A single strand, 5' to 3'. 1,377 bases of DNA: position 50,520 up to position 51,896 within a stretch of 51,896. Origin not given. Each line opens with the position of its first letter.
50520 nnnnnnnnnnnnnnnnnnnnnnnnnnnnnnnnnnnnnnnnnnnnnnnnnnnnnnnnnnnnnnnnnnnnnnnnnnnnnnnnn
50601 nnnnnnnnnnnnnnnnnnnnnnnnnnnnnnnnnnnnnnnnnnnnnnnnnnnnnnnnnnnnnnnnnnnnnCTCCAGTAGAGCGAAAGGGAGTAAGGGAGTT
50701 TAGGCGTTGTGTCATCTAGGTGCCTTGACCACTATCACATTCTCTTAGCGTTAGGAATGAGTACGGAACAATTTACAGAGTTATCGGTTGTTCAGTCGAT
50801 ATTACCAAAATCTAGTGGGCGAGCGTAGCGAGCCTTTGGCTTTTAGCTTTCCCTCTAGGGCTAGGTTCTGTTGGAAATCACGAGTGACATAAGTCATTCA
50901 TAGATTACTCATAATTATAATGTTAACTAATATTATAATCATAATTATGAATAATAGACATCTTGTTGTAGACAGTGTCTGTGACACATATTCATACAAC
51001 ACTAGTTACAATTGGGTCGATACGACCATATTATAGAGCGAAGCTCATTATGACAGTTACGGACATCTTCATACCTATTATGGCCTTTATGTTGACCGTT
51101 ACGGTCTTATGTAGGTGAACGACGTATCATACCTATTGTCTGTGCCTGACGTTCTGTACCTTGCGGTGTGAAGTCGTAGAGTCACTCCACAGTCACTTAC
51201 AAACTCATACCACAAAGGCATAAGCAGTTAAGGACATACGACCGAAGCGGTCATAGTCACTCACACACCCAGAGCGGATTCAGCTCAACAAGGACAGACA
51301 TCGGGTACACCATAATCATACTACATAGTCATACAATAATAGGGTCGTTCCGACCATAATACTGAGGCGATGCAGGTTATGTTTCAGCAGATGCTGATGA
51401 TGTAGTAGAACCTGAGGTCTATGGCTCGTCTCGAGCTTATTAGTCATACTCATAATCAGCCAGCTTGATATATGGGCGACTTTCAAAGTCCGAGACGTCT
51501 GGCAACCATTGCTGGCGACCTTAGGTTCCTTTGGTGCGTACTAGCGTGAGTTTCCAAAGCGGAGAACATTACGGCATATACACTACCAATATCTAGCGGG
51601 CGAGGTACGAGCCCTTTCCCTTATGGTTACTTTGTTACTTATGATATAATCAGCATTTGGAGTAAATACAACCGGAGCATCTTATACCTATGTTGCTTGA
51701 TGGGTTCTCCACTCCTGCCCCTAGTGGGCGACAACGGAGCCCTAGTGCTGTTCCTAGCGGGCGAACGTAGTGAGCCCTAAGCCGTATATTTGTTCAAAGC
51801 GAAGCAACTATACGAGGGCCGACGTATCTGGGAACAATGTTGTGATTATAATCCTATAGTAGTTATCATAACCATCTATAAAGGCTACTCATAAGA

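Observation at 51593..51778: Recurrent intergenic motif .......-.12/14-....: candidate promoter set for the phage RNA polymerase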

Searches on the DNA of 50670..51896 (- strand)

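Call 5: search_dna_similar(query=window:50670-51896:-, collection=phages, mode=distant, max_rows=30)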
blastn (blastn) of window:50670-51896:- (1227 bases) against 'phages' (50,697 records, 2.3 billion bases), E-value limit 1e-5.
Records with a match: 2; places in all: 2; records where one place covers at least 80% of the query: 2.
Best place of each record, by identity: 60-80% 2.
By first word of the organism name: Vibrio 2.
By host as written in the record: Vibrio parahaemolyticus 2.
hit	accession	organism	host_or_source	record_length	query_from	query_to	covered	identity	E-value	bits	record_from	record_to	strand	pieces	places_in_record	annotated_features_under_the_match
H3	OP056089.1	Vibrio phage vB_VpaM_VPs20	Vibrio parahaemolyticus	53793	6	1192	91%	71.1%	3e-116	507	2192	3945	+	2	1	AP2 domain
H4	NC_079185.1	Vibrio phage vB_VpaM_VPs20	Vibrio parahaemolyticus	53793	6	1192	91%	71.1%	3e-116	507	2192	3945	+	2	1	AP2 domain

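Call 93: build_rna_model(alignment_id=A4, structure=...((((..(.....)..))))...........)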
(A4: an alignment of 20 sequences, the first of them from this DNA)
Model R1 built from alignment A4 (20 sequences, 33 columns); structure: as given.
model positions 32; base pairs 5; branch points 0; effective number of sequences 20; information 1.069 bits per position. Calibrated on 0.2 Mb of random sequence (short: E-values are rough).
structure used (alignment columns):
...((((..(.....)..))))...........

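Call 94: search_with_rna_model(model_id=R1, source=window, filters=off, max_evalue=10)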
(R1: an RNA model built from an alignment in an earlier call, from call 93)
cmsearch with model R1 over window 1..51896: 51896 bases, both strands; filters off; matches with E-value up to 10: 16.
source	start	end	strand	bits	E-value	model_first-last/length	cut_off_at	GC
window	45840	45872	-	41.9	1.6e-09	1-32/32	no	0.52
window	50806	50838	-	41.7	1.8e-09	1-32/32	no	0.55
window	51587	51617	-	41.2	2.4e-09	1-32/32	no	0.55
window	32853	32883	-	38.8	1.1e-08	1-32/32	no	0.65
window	51748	51780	-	37.1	3.4e-08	1-32/32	no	0.58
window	51715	51745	-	31.3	1.5e-06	1-32/32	no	0.68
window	5706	5750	+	9.2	2.3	1-32/32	no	0.44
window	41838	41863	+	8.7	3.2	1-32/32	no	0.46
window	2390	2412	-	8.4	3.8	1-32/32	no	0.43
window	32966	32986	+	8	4.9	1-32/32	no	0.52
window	33461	33479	-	7.9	5.2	1-32/32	no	0.47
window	26229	26253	+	7.8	5.3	1-32/32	no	0.48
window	29009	29025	+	7.3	7.6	1-32/32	no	0.47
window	22224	22268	+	7.1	8.8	1-32/32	no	0.47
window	34964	34990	+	7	9.2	1-32/32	no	0.41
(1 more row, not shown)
